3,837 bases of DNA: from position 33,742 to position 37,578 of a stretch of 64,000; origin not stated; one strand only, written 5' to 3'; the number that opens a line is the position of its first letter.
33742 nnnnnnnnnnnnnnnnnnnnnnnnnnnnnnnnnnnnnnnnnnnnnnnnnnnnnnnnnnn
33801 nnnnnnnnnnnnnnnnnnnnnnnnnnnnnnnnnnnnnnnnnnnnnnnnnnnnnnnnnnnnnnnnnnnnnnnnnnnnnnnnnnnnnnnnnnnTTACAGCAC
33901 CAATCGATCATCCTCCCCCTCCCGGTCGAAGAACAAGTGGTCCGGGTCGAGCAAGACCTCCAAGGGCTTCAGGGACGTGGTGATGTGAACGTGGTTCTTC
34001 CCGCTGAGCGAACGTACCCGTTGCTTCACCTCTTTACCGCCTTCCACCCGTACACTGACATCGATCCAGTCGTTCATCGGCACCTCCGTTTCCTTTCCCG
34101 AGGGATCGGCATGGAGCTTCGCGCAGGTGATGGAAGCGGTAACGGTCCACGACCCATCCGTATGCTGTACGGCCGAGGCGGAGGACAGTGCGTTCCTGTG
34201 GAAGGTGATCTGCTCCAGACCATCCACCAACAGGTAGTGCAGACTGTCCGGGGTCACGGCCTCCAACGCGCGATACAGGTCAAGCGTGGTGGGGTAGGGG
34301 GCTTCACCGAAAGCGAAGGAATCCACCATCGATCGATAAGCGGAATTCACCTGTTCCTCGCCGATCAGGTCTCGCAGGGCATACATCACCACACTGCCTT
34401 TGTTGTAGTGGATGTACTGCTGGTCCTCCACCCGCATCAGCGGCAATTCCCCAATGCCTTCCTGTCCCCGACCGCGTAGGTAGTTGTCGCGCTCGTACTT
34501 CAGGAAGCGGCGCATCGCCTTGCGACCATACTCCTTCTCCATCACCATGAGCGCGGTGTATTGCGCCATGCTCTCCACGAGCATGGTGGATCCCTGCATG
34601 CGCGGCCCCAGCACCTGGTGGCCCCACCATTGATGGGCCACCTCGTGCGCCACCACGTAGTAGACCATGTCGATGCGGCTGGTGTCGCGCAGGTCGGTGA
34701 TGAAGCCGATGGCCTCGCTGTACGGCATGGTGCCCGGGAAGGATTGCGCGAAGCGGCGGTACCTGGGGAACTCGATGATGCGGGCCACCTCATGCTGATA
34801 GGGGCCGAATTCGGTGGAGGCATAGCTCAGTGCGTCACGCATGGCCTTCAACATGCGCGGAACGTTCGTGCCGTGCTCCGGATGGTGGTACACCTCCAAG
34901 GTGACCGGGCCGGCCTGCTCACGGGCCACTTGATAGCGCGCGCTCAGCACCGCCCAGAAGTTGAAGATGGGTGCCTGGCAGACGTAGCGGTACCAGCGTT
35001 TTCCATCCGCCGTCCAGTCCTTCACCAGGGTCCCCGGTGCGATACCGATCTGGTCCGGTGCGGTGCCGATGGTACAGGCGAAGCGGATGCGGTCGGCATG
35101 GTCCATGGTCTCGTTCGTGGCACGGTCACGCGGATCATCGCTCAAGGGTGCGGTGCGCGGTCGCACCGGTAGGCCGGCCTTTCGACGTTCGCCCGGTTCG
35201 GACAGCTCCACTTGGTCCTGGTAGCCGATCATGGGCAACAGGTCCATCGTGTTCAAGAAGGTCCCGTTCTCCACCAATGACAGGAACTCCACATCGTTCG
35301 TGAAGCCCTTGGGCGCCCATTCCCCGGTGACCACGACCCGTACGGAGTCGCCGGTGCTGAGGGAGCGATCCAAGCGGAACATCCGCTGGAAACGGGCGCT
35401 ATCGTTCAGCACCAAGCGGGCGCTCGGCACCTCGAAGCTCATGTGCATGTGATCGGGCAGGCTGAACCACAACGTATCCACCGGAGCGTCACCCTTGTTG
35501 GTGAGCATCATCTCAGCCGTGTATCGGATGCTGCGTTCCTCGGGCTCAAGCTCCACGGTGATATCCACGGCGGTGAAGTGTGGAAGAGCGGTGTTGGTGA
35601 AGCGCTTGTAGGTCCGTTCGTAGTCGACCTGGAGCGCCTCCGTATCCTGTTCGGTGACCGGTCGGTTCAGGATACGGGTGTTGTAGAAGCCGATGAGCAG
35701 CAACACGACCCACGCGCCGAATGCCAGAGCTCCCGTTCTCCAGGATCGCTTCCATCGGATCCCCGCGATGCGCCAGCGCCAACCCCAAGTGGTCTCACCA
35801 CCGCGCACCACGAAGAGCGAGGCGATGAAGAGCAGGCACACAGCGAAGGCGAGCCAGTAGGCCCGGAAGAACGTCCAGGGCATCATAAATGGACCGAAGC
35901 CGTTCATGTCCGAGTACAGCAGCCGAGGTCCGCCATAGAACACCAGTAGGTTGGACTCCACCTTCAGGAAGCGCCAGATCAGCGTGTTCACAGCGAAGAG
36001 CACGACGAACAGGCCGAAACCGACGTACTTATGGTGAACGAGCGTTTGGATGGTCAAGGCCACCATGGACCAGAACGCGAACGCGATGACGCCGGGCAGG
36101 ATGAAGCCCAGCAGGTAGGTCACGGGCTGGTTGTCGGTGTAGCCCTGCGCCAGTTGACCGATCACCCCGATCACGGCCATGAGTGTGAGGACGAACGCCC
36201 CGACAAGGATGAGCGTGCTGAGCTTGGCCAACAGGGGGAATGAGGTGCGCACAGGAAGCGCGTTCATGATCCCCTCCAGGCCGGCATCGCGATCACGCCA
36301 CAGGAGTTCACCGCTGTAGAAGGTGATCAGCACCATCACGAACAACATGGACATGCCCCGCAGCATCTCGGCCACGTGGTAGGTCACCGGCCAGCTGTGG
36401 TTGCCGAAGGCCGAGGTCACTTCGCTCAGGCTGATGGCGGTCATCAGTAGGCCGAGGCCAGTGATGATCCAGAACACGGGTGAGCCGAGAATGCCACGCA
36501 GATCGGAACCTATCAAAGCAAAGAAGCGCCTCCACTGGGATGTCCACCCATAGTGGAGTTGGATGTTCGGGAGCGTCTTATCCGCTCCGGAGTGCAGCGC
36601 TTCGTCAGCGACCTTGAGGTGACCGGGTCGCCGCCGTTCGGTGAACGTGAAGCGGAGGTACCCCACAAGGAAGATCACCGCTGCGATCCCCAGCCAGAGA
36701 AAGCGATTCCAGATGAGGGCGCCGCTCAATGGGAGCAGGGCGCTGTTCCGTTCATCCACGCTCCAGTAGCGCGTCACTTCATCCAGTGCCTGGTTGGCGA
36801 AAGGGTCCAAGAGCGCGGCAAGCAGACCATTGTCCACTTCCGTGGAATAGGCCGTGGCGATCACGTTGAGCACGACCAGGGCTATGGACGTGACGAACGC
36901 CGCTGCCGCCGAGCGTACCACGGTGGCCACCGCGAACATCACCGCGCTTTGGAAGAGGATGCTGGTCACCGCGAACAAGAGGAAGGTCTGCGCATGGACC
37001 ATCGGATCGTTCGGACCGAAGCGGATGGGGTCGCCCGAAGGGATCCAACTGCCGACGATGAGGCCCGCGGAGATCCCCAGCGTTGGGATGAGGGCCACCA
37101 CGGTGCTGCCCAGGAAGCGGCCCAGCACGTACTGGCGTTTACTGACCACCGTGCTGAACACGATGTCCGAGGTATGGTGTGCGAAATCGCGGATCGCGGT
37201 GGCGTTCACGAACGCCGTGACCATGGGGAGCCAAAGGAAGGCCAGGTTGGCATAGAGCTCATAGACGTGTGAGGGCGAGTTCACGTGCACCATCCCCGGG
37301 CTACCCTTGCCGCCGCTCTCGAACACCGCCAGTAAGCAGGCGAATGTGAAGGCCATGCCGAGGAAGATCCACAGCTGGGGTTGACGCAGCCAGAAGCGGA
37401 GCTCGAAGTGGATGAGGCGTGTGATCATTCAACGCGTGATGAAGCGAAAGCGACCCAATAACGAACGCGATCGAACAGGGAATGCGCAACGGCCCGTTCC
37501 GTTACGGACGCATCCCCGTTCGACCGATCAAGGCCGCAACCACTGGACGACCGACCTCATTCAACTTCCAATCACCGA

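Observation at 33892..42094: ABC ATPase translationally coupled to two tandem paralogous proteins that fuse an ABC-2 permease to an M1 zinc aminopeptidase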

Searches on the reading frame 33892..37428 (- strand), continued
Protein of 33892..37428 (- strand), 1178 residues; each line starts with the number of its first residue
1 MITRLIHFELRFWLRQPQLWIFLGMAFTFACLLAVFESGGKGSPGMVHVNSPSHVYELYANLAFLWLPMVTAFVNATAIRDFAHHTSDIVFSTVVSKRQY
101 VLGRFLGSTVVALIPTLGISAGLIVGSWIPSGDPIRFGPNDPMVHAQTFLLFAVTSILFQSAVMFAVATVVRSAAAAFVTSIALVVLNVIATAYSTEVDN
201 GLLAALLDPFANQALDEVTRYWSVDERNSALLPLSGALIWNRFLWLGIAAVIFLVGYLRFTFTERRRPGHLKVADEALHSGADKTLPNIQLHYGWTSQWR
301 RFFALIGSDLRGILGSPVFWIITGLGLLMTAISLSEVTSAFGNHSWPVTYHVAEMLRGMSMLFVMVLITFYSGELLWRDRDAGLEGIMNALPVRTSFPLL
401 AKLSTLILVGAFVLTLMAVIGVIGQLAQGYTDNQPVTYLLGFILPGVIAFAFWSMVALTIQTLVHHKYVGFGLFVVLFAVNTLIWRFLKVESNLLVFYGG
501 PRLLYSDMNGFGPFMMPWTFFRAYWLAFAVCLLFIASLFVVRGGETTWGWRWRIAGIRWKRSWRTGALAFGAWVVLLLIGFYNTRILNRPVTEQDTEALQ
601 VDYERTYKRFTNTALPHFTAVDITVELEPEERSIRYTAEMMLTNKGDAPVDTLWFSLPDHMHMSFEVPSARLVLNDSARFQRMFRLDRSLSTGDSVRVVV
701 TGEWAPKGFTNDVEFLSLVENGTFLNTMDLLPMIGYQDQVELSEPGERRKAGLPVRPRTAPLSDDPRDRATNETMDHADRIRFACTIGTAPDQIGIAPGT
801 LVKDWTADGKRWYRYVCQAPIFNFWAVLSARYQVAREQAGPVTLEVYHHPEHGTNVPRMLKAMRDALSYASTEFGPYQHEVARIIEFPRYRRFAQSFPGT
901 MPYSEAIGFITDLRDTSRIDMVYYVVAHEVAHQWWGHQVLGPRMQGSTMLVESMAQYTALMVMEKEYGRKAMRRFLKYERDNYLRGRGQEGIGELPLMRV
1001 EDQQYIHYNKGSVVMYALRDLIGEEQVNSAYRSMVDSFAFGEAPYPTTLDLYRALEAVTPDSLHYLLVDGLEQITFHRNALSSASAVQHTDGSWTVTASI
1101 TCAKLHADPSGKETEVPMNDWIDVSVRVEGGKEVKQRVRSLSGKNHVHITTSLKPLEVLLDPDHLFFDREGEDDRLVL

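Call 41: fold_search(model_id=the predicted structure, library=pdb)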
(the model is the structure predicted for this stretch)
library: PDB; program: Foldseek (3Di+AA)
matches with E <= 10: 856; with E <= 0.001: 195
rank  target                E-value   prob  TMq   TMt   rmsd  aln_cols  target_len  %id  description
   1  5dll                  1.1e-17  1.00  0.31  0.41   7.5       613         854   13  Aminopeptidase N (pepN) from Francisella tularensis subsp. tularensis SCHU S4 (released 2015-09-16)
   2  3qnf_A                1.3e-17  1.00  0.31  0.49   9.7       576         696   14  Crystal structure of the open state of human endoplasmic reticulum aminopeptidase 1 ERAP1 (released 2011-02-23)
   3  6mgq_B                1.5e-17  1.00  0.31  0.41   9.6       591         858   13  ERAP1 in the open conformation bound to 10mer phosphinic inhibitor DG014 (released 2019-12-18)
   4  5ab0_C                1.6e-17  1.00  0.32  0.42   8.8       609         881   13  Crystal structure of aminopeptidase ERAP2 with ligand (released 2015-09-30)
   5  6m8p_A                1.6e-17  1.00  0.33  0.43   8.8       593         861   13  Human ERAP1 bound to phosphinic pseudotripeptide inhibitor DG013 (released 2019-12-18)
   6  2yd0_A                1.7e-17  1.00  0.32  0.43   8.6       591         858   13  Crystal structure of the soluble domain of human endoplasmic reticulum aminopeptidase 1 ERAP1 (released 2011-04-13)
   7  5yo1                  2.6e-17  1.00  0.33  0.43   7.0       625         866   13  Structure of ePepN E298A mutant in complex with Puromycin (released 2018-11-07)
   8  3qnf_B                2.8e-17  1.00  0.31  0.44   9.6       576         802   14  Crystal structure of the open state of human endoplasmic reticulum aminopeptidase 1 ERAP1 (released 2011-02-23)
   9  9gjs                  3.1e-17  1.00  0.32  0.43   8.6       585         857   13  ERAP1 in complex with 1-[2-(6-bromo-3-oxo-3,4-dihydro-2H-1,4-benzoxazin-4-yl)acetamido]-4,4-difluorocyclohexane-1-carbox (released 2025-01-22)
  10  3qnf_C                3.2e-17  1.00  0.31  0.44   9.7       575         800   14  Crystal structure of the open state of human endoplasmic reticulum aminopeptidase 1 ERAP1 (released 2011-02-23)
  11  4e36_B                3.2e-17  1.00  0.31  0.41   8.7       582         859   14  Crystal structure of the human Endoplasmic Reticulum Aminopeptidase 2 variant N392K (released 2012-08-29)
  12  6ea4_B                3.3e-17  1.00  0.33  0.43   8.7       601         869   13  ERAP2 bound to Aryl Sulfonamide Uncompetitive Inhibitor (released 2019-12-18)
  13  4e36_A                3.9e-17  1.00  0.31  0.40   9.7       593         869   14  Crystal structure of the human Endoplasmic Reticulum Aminopeptidase 2 variant N392K (released 2012-08-29)
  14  6ryf_A                4.4e-17  1.00  0.31  0.42   9.1       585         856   14  High-resolution crystal structure of ERAP1 in complex with 15mer phosphinic peptide (released 2019-12-18)
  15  7z28_A                4.6e-17  1.00  0.32  0.42   8.7       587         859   13  High-resolution crystal structure of ERAP1 with bound bestatin analogue inhibitor (released 2022-07-27)
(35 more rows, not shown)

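Call 71: search_protein_families(library=padloc, proteins=[window:33892-37428:-], max_evalue=0.001)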
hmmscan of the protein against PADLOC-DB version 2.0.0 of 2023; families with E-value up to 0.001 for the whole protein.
window:33892-37428:- (1178 aa): 0 families

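Call 73: find_homologous_proteins(query=P0250, max_evalue=1e-20)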
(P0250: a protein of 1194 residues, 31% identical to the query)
Query P0250 (1194 aa): 94 proteins with E <= 1e-20 among 8000 candidates.
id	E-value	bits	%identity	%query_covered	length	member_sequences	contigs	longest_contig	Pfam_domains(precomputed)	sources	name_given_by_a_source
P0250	0.0e+0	2680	100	100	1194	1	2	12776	PF01433.27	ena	-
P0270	0.0e+0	1251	46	100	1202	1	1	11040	PF12679.14,PF12730.14,PF01433.27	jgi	-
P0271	0.0e+0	1040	39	100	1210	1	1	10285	PF12730.14,PF01433.27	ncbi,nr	ncbi:MAG TPA: M1 family aminopeptidase [Longimicrobiaceae bacterium]|nr:M1 family aminopeptidase [Lo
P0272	0.0e+0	1018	39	100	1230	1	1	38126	PF12730.14,PF01433.27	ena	-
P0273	0.0e+0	1017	41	100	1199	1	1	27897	PF12730.14,PF01433.27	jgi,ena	-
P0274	2.2e-298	1011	41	100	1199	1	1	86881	PF01433.27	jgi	-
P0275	1.5e-278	945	37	100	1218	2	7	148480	PF12730.14,PF01433.27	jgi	jgi:ABC-2 type transport system permease protein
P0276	2.7e-273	928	38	93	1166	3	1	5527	PF12730.14,PF01433.27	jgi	jgi:hypothetical protein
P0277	9.8e-272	923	36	100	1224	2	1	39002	PF01433.27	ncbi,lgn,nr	ncbi:MAG TPA: M1 family aminopeptidase [Gemmatimonadaceae bacterium]|nr:M1 family aminopeptidase [Ge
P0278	4.4e-267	907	38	100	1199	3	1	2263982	PF12679.14,PF01433.27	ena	-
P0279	4.9e-262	891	36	100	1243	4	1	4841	PF01433.27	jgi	-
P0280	1.6e-253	862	36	100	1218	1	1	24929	PF12730.14,PF01433.27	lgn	-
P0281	1.2e-250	853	38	100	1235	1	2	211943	PF01433.27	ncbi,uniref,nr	ncbi:hypothetical protein DWB61_08265 [Ancylomarina euxinus]|uniref:Peptidase M1 membrane alanine am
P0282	1.0e-249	850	35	100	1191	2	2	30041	PF12679.14,PF01433.27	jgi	jgi:ABC-2 type transport system permease protein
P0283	2.1e-249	849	37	100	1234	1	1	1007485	PF12730.14,PF01433.27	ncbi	-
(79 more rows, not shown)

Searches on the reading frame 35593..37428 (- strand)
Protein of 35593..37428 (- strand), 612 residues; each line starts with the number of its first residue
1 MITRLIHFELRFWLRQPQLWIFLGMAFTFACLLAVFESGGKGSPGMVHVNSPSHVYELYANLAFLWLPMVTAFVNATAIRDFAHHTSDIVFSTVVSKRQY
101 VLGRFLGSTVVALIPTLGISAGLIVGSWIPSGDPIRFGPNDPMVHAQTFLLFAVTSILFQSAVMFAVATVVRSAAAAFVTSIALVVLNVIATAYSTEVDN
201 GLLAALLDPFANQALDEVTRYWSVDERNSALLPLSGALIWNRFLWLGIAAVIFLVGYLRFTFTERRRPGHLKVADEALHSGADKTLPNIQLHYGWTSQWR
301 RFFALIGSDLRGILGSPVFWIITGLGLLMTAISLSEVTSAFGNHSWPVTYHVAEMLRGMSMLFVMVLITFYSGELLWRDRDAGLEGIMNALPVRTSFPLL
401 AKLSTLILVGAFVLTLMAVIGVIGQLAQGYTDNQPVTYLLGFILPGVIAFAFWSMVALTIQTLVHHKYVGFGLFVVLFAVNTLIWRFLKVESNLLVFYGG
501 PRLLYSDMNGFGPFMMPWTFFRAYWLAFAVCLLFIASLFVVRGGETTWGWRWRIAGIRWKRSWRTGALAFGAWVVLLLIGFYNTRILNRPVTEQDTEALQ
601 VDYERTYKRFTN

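Call 53: predict_structure(alignment_id=A2)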
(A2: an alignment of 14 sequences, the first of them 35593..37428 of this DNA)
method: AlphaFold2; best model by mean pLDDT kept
length: 612 residues; sequences in the alignment: 14
mean_pLDDT: 74.1   pTM: 0.67
mean pLDDT of the five models: 74.1, 70.2, 67.6, 67.4, 64.4
residues with pLDDT >= 90: 43; 70-90: 382; 50-70: 121; < 50: 66
segments of 3 or more residues with pLDDT < 50: 38-42, 83-91, 265-290, 342-346, 487-491, 504-513, 609-612
pLDDT, mean of each block of 10 residues (from residue 1): 85 82 82 64 62 84 68 72 46 72 88 88 83 71 89 89 84 72 76 69 81 85 83 83 92 88 50 35 40 69 85 80 82 67 56 76 78 77 60 70 90 90 81 78 84 90 79 76 56 59 45 63 86 87 66 83 87 87 60 56 56 41
secondary structure, 60 per line:
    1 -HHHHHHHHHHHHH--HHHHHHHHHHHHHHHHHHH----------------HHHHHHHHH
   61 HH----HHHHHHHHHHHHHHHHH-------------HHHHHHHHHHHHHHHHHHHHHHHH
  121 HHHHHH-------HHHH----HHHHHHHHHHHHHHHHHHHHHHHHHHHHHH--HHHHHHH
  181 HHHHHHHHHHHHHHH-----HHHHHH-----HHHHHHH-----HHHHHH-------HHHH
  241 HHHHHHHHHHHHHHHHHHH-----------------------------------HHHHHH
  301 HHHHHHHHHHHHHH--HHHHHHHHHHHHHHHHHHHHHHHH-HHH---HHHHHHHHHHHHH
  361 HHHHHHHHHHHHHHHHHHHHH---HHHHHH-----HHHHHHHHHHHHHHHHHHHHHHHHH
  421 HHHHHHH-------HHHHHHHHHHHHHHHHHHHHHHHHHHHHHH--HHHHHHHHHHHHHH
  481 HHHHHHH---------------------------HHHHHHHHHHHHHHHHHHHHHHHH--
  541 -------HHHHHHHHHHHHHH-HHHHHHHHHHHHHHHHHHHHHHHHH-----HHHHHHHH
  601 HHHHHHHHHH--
elements in order: H2-14 H17-35 H52-62 H67-83 H97-126 H134-137 H142-171 H174-195 H201-206 H212-218 H224-229 H237-259 H295-314 H317-340 H348-381 H385-390 H396-427 H435-464 H467-487 H515-538 H548-561 H563-587 H593-610

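Call 55: fold_search(model_id=the predicted structure, library=pdb)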
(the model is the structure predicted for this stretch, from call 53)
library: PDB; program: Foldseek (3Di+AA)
matches with E <= 10: 217; with E <= 0.001: 4
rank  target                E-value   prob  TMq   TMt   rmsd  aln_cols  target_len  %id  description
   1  8k1n_C                6.6e-05  1.00  0.46  0.51  10.3       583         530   15  mycobacterial efflux pump, substrate-bound state (released 2024-07-17)
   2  8k1m_B                1.0e-04  1.00  0.43  0.48  10.6       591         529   15  mycobacterial efflux pump, apo state (released 2024-07-17)
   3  8k1o_A                4.5e-04  1.00  0.52  0.61   8.1       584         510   16  mycobacterial efflux pump, AMPPNP bound state (released 2024-07-17)
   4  8k1p_A                9.8e-04  1.00  0.52  0.61   8.1       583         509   16  mycobacterial efflux pump, ADP+vanadate bound state (released 2024-07-17)
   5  9q2n_A                9.0e-03  1.00  0.27  0.58  12.7       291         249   14  Nucleotide-free structure of PmtCD in nanodisc (released 2025-11-26)
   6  6xjh_A                1.5e-02  1.00  0.27  0.58  12.0       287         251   15  PmtCD ABC exporter without the basket domain at C2 symmetry (released 2020-10-14)
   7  7qba_E                2.7e-02  1.00  0.31  0.65   5.5       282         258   16  CryoEM structure of the ABC transporter NosDFY complexed with nitrous oxide reductase NosZ (released 2022-08-03)
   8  7o0z_E                3.4e-02  1.00  0.32  0.66   5.8       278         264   16  ABC transporter NosFY, nucleotide-free in GDN (released 2022-11-02)
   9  7znq_Y                3.6e-02  1.00  0.32  0.64   5.8       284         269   16  ABC transporter complex NosDFYL in GDN (released 2022-08-03)
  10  7o0y_D                7.3e-02  1.00  0.32  0.65   5.7       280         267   17  ABC transporter NosDFY, nucleotide-free in GDN (released 2022-04-13)
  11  7qba_D                7.9e-02  1.00  0.33  0.66   5.7       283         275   15  CryoEM structure of the ABC transporter NosDFY complexed with nitrous oxide reductase NosZ (released 2022-08-03)
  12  7o0z_D                8.8e-02  1.00  0.31  0.63   6.1       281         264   15  ABC transporter NosFY, nucleotide-free in GDN (released 2022-11-02)
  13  8p7w_A                1.2e-01  1.00  0.28  0.29   6.6       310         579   11  Structure of 5D3-Fab and nanobody(Nb8)-bound ABCG2 (released 2023-08-30)
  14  5oxn                  1.3e-01  0.18  0.11  0.13  24.1       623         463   12  PepTSt in complex with dipeptide Phe-Ala (released 2018-02-21)
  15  9q1y_A                1.6e-01  1.00  0.29  0.64   6.5       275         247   18  Nucleotide-free structure of PmtCD in detergent LMNG (released 2025-11-26)
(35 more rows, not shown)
